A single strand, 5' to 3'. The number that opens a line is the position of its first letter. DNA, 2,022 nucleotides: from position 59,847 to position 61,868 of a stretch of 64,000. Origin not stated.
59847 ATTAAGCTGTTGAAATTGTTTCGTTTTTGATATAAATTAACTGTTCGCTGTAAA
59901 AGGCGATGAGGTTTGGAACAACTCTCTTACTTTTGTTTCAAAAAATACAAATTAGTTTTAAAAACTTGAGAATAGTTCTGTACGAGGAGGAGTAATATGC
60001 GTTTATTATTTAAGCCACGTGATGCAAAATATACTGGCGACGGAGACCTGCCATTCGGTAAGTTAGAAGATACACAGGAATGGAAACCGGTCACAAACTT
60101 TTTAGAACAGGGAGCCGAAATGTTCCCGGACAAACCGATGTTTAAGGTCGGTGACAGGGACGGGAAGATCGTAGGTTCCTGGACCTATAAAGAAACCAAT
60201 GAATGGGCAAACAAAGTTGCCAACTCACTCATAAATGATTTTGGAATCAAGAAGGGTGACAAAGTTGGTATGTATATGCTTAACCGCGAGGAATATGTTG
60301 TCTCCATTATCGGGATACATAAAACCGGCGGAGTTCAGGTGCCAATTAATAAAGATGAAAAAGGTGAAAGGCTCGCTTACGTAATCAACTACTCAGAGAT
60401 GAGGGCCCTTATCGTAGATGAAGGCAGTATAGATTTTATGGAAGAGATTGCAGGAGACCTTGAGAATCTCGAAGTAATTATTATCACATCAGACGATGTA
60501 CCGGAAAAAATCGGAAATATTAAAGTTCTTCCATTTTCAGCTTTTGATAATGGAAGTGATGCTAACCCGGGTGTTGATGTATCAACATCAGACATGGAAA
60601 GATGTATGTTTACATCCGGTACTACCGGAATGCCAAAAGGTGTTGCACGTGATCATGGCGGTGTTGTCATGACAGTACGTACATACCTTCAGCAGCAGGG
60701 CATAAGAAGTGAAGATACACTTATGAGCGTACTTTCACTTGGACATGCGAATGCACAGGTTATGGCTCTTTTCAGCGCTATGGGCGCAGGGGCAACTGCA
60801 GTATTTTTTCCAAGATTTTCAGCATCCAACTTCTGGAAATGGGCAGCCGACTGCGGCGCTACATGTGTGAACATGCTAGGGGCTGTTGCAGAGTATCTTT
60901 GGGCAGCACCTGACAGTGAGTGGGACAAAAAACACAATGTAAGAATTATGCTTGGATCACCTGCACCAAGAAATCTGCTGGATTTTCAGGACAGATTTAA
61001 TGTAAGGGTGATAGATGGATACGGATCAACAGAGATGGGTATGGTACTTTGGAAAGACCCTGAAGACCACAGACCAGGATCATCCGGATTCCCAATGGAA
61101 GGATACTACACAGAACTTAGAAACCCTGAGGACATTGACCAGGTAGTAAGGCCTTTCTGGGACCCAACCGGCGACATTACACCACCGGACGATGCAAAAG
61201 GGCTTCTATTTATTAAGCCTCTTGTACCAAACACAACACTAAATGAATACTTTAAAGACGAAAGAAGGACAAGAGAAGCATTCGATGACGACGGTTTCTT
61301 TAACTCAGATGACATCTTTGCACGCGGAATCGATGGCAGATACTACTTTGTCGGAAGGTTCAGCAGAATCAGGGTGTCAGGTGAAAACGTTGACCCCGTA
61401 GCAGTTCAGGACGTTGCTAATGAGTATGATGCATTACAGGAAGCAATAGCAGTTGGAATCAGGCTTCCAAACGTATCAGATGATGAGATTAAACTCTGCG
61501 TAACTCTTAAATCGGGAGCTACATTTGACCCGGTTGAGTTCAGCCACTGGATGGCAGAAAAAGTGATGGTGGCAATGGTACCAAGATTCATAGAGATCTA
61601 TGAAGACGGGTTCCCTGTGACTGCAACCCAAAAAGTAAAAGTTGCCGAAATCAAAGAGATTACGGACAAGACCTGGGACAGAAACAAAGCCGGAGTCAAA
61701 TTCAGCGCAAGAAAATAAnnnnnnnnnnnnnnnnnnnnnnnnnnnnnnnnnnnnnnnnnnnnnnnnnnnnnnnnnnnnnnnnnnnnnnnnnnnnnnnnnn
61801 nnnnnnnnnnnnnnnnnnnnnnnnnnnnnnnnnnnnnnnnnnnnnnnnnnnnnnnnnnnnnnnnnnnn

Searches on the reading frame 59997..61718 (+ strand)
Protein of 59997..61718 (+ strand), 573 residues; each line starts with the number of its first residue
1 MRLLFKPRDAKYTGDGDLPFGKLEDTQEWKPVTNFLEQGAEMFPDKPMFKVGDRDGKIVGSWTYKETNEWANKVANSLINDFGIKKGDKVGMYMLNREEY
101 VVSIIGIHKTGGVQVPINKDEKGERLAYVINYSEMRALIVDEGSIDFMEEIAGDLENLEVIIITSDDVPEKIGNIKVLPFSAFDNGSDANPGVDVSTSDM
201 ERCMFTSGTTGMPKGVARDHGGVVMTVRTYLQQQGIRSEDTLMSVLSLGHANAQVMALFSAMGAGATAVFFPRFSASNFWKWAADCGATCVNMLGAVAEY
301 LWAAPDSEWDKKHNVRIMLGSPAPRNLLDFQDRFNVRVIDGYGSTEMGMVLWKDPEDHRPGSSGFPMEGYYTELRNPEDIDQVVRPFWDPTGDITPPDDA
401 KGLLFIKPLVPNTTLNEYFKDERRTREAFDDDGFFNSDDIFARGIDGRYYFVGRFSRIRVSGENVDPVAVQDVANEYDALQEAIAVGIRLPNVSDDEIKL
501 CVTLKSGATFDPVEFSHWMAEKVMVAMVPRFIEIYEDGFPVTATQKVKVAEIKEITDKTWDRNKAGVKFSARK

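Call 39: search_protein_families(library=pfam, proteins=[window:59997-61718:+], max_evalue=0.00001)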
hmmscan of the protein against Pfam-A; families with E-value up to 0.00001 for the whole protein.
window:59997-61718:+ (573 aa): 1 family
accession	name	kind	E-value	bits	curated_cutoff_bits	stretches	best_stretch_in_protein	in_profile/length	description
PF00501.34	AMP-binding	-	1e-59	202.7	29.9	1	37-378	2-359/384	AMP-binding enzyme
